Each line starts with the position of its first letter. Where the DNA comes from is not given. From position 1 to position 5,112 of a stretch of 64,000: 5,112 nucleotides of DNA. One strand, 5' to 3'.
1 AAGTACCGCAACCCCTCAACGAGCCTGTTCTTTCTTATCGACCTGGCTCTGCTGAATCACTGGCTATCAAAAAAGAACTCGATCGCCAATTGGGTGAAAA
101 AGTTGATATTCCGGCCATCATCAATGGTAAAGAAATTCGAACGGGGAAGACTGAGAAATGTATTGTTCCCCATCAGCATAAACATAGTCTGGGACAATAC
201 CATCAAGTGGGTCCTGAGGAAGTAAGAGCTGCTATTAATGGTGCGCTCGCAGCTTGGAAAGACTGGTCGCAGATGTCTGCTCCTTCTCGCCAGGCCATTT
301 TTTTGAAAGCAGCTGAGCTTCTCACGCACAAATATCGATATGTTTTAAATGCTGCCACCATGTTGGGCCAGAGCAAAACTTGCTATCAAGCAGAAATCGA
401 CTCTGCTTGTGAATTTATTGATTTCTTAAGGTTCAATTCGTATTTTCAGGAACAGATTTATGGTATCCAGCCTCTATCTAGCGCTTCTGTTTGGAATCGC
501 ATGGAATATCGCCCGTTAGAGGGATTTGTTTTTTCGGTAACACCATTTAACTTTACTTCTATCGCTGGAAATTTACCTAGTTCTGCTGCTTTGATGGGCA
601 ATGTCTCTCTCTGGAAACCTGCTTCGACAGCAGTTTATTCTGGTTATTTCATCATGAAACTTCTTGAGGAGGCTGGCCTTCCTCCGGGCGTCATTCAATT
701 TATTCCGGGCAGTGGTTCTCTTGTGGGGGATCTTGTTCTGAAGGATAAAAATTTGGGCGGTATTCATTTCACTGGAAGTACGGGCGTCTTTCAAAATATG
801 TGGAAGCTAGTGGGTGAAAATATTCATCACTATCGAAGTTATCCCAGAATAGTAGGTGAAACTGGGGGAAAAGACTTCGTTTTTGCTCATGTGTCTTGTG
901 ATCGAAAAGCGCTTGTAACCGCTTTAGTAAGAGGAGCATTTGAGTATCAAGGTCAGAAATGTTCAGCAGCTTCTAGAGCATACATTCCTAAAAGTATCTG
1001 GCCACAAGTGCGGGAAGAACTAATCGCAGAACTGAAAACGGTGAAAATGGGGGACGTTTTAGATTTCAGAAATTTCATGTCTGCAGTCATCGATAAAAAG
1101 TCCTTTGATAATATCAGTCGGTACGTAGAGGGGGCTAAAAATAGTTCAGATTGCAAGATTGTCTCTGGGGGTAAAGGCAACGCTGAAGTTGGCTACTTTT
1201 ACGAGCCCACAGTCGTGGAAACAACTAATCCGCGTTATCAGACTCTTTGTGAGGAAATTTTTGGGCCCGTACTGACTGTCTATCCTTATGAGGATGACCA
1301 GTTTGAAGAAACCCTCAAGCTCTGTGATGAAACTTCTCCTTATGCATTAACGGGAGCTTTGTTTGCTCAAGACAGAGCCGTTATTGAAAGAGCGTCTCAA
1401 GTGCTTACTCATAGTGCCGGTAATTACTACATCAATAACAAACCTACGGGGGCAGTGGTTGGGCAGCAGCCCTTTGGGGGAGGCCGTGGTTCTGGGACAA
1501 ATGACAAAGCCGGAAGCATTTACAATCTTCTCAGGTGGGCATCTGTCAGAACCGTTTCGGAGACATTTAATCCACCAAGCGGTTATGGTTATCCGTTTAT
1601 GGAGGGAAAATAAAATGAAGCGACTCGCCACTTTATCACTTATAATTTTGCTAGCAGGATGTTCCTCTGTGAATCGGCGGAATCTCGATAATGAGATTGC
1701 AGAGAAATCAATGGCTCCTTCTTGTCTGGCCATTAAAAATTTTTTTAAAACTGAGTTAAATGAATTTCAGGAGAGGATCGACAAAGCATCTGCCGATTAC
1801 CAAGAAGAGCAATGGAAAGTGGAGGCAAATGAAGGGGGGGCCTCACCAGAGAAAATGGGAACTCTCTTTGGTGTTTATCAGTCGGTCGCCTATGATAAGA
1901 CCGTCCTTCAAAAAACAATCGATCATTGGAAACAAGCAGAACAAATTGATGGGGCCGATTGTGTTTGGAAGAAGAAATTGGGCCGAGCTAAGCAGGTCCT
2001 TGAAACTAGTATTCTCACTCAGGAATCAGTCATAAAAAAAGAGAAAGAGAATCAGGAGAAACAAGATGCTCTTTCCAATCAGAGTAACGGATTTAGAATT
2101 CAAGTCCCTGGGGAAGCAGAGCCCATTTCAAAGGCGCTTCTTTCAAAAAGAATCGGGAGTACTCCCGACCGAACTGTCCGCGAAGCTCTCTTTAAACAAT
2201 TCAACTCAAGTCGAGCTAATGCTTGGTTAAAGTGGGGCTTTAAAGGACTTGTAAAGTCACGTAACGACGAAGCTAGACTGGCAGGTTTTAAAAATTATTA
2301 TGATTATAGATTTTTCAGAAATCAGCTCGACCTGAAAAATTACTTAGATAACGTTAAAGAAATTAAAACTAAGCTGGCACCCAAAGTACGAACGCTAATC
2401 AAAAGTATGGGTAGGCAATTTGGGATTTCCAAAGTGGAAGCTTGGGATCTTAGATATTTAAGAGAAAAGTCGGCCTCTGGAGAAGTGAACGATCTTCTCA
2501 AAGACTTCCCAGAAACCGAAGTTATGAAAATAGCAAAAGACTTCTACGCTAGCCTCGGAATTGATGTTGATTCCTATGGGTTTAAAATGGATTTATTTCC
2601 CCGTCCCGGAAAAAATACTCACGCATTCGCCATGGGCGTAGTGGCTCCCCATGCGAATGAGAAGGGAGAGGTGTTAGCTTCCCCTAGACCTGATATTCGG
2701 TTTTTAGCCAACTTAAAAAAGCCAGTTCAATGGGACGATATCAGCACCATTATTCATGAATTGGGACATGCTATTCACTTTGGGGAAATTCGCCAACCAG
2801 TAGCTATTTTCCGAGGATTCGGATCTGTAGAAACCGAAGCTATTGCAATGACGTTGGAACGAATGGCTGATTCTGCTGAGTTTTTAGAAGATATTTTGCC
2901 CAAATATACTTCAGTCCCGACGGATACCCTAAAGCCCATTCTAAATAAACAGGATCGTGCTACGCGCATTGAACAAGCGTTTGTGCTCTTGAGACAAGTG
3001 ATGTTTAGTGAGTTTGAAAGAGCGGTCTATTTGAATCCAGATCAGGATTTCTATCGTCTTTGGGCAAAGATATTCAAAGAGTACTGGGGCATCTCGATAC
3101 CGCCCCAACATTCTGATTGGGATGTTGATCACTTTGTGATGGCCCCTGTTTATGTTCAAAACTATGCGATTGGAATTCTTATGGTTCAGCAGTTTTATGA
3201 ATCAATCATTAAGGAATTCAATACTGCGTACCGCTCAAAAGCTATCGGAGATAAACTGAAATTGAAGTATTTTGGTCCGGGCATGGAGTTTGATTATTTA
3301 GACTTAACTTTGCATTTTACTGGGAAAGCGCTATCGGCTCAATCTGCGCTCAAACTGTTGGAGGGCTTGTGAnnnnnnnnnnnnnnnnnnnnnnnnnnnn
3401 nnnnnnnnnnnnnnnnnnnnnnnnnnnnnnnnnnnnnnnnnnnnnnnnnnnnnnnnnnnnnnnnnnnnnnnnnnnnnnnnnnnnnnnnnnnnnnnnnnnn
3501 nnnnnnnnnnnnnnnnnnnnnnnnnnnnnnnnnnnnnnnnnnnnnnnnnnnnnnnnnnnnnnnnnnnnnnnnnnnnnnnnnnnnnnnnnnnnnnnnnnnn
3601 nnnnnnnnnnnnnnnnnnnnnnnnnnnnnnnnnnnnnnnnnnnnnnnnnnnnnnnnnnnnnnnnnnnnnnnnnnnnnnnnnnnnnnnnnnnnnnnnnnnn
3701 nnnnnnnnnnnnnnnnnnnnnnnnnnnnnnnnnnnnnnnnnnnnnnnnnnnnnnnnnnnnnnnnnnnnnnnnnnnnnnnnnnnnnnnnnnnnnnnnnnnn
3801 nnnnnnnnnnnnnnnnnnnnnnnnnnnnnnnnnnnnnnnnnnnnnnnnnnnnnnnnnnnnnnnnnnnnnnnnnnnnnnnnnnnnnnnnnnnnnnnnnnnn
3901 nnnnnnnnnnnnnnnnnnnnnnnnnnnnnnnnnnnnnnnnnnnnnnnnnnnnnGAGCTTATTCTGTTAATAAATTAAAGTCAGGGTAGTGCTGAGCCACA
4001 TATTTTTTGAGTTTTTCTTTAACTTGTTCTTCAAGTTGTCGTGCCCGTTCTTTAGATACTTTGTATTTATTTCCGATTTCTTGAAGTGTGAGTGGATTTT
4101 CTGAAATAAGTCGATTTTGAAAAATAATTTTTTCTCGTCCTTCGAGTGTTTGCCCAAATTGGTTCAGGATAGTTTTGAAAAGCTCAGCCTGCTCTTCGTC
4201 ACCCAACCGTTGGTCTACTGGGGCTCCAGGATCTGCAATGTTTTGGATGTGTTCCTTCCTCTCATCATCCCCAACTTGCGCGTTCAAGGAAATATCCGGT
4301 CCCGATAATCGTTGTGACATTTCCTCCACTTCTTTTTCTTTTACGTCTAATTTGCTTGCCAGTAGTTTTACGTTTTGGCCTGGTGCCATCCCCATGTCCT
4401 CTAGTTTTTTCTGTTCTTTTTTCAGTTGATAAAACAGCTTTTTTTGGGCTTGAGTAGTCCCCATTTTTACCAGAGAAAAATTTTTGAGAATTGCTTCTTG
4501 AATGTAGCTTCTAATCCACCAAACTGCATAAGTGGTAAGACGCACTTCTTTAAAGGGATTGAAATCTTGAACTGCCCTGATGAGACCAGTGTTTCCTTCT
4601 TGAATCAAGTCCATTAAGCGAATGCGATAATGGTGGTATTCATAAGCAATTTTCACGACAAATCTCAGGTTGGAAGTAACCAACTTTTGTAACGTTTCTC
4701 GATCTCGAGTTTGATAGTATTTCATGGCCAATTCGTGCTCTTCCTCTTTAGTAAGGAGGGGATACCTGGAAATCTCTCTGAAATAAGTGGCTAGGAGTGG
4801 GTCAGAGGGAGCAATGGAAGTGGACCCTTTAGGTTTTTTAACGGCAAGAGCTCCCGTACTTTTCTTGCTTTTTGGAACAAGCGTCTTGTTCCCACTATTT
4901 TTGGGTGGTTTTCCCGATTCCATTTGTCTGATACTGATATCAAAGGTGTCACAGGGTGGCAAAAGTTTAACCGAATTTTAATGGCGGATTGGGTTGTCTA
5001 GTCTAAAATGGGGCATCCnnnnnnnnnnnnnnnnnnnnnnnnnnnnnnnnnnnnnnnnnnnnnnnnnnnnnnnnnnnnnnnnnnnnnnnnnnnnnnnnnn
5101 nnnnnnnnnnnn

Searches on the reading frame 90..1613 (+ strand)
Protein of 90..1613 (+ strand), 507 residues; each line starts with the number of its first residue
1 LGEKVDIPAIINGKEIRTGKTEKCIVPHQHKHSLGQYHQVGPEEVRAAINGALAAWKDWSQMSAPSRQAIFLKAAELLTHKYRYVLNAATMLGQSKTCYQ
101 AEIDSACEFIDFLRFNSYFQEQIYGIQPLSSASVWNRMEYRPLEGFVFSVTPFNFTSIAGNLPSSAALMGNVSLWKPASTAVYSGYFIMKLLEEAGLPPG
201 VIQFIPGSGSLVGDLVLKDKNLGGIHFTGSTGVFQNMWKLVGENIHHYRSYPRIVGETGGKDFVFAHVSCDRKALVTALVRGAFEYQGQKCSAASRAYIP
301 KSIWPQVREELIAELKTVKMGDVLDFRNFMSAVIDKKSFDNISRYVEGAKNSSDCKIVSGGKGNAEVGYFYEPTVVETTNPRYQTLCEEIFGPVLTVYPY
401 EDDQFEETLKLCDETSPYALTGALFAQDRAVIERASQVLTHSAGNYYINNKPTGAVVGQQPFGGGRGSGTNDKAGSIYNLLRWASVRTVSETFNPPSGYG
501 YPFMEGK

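Call 33: search_protein_families(library=ncbifam, proteins=[window:90-1613:+], max_evalue=0.00001)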
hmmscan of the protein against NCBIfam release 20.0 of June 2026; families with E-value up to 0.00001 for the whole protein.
window:90-1613:+ (507 aa): 38 families (the best 25 are shown)
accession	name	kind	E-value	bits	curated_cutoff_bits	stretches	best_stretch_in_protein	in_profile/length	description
TIGR01236.1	D1pyr5carbox1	equivalog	2.1e-219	729.6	613.6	1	3-504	28-532/533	L-glutamate gamma-semialdehyde dehydrogenase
NF002852.0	PRK03137.1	subfamily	3.4e-101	339.6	648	1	6-493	36-514/514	L-glutamate gamma-semialdehyde dehydrogenase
TIGR01237.1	D1pyr5carbox2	equivalog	4.6e-94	316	659.65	1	7-493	33-511/511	L-glutamate gamma-semialdehyde dehydrogenase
NF008869.0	PRK11904.1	equivalog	1.6e-72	244.7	747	1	7-491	554-1026/1042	bifunctional proline dehydrogenase/L-glutamate gamma-semialdehyde dehydrogenase PutA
NF042993.1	AlphKGSA_gudD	equivalog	7.7e-59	199.7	770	1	15-473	14-462/481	alpha-ketoglutaric semialdehyde dehydrogenase GucD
TIGR01238.1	D1pyr5carbox3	equivalog_domain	6.9e-58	196.4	485.2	1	9-487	40-499/500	L-glutamate gamma-semialdehyde dehydrogenase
NF008772.0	PRK11809.1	equivalog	1.3e-57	195.3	1750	1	14-487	653-1110/1318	trifunctional transcriptional regulator/proline dehydrogenase/L-glutamate gamma-semialdehyde dehydrogenase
NF006916.0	PRK09407.1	equivalog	1.5e-57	195.4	521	1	19-491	33-492/526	succinic semialdehyde dehydrogenase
NF010000.0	PRK13473.1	subfamily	2.6e-53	181.3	615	1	9-489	5-470/475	aminobutyraldehyde dehydrogenase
TIGR01804.1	BADH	equivalog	6e-52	176.7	668.6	1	17-475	10-456/467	betaine-aldehyde dehydrogenase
NF040792.1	glyc_ald_dh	equivalog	2.8e-51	175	760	1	32-487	27-469/488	D-glyceraldehyde dehydrogenase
NF052305.1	DioxValDhHalo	equivalog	1.3e-50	172.7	750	1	15-471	15-460/483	2,5-dioxovalerate dehydrogenase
TIGR02299.1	HpaE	equivalog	6.3e-47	160.3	638.35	1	10-476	4-462/488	5-carboxymethyl-2-hydroxymuconate semialdehyde dehydrogenase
NF009725.0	PRK13252.1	equivalog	1.2e-46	159.2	593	1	11-489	11-477/488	betaine-aldehyde dehydrogenase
NF045735.1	PaDhStyDPseudo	equivalog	5.4e-44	150.7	850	1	11-475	7-466/483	phenylacetaldehyde dehydrogenase StyD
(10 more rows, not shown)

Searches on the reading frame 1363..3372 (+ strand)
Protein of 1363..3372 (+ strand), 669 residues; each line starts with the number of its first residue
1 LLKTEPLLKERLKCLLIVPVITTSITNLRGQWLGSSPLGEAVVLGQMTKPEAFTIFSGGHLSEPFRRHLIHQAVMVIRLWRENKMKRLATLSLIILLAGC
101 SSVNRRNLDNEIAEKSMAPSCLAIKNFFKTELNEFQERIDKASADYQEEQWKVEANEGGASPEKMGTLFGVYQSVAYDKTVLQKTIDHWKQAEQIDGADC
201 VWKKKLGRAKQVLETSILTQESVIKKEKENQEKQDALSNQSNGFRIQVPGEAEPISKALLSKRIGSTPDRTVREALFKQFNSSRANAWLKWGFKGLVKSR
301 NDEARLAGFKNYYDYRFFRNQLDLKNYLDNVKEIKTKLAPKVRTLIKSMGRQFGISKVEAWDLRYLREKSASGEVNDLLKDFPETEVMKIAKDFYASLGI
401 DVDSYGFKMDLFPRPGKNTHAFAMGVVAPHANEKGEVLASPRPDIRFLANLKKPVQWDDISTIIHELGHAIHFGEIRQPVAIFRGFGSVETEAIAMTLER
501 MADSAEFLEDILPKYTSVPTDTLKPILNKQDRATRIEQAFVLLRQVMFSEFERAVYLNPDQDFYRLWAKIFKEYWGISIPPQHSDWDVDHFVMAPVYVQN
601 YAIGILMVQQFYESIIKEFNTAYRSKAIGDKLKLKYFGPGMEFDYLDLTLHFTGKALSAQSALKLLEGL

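Call 33: search_protein_families(library=ncbifam, proteins=[window:1363-3372:+], max_evalue=0.00001)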
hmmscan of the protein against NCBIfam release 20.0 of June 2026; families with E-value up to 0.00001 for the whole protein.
window:1363-3372:+ (669 aa): 3 families
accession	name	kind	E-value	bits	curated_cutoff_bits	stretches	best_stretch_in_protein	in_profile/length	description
TIGR02290.1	M3_fam_3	subfamily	2.6e-12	46.5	561.7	1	235-617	164-532/587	M3 family oligoendopeptidase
TIGR00181.1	pepF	equivalog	1.3e-11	44.1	490.55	1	249-620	183-539/591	oligoendopeptidase F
TIGR02289.1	M3_not_pepF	subfamily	2.9e-11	42.7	442.35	1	268-620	156-498/549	M3 family oligoendopeptidase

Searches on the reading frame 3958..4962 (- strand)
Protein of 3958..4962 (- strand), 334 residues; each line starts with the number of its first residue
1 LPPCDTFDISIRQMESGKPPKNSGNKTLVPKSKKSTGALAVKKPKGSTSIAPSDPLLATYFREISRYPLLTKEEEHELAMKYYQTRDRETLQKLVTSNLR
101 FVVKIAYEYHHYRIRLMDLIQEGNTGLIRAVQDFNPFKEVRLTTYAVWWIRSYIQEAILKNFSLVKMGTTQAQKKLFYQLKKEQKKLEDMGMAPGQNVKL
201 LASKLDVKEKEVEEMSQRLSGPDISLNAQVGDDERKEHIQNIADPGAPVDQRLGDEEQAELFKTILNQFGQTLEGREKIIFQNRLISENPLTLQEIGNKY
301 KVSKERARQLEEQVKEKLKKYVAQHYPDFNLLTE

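Call 33: search_protein_families(library=ncbifam, proteins=[window:3958-4962:-], max_evalue=0.00001)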
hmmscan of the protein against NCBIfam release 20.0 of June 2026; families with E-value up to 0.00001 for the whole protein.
window:3958-4962:- (334 aa): 40 families (the best 25 are shown)
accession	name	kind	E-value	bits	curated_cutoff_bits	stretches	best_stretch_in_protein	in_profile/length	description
TIGR02392.1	rpoH_proteo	equivalog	2.6e-85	286.3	323.1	1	57-323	3-269/270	RNA polymerase sigma factor RpoH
NF005143.0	PRK06596.1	subfamily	5e-83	278.9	241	1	56-324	15-283/285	RNA polymerase factor sigma-32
NF005693.0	PRK07500.1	equivalog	4.6e-67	226.2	315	1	62-326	13-281/289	RNA polymerase factor sigma-32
TIGR02997.1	Sig70-cyanoRpoD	subfamily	1.2e-41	142.9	384.5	1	89-318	74-297/298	RNA polymerase sigma factor, RpoD/SigA family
TIGR02394.1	rpoS_proteo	equivalog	6.8e-41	140.6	378.7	1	57-324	15-276/285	RNA polymerase sigma factor RpoS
NF004207.0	PRK05657.1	equivalog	2.6e-39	135.5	394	1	58-324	59-319/329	RNA polymerase sigma factor RpoS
NF006666.0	PRK09210.1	equivalog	1.2e-38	133.4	572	1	33-320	78-358/370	RNA polymerase sigma factor RpoD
TIGR02393.1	RpoD_Cterm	equivalog_domain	1e-36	126.8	354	1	92-321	3-227/238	RNA polymerase sigma factor RpoD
NF005642.0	PRK07405.1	subfamily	4e-36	124.8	524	1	89-323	82-310/318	RNA polymerase sigma factor SigD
NF004615.0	PRK05949.1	subfamily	3.2e-34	118.3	530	1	83-322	85-318/327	RNA polymerase sigma factor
NF005785.0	PRK07598.1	equivalog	5.4e-33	114.4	554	1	88-320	174-400/415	RNA polymerase sigma factor SigC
NF005920.0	PRK07921.1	subfamily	2.8e-31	108.7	464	1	86-320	87-316/328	RNA polymerase sigma factor SigB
NF041931.2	MzaA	equivalog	4.7e-31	108.4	800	1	76-319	462-702/726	MZA anti-phage system associated sigma-70 family RNA polymerase sigma factor MzaA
NF004208.0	PRK05658.1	equivalog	6e-30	104.8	555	1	84-320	387-618/631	RNA polymerase sigma factor RpoD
NF004561.0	PRK05901.1-3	equivalog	8.7e-30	104.3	582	1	85-319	295-524/537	RNA polymerase sigma factor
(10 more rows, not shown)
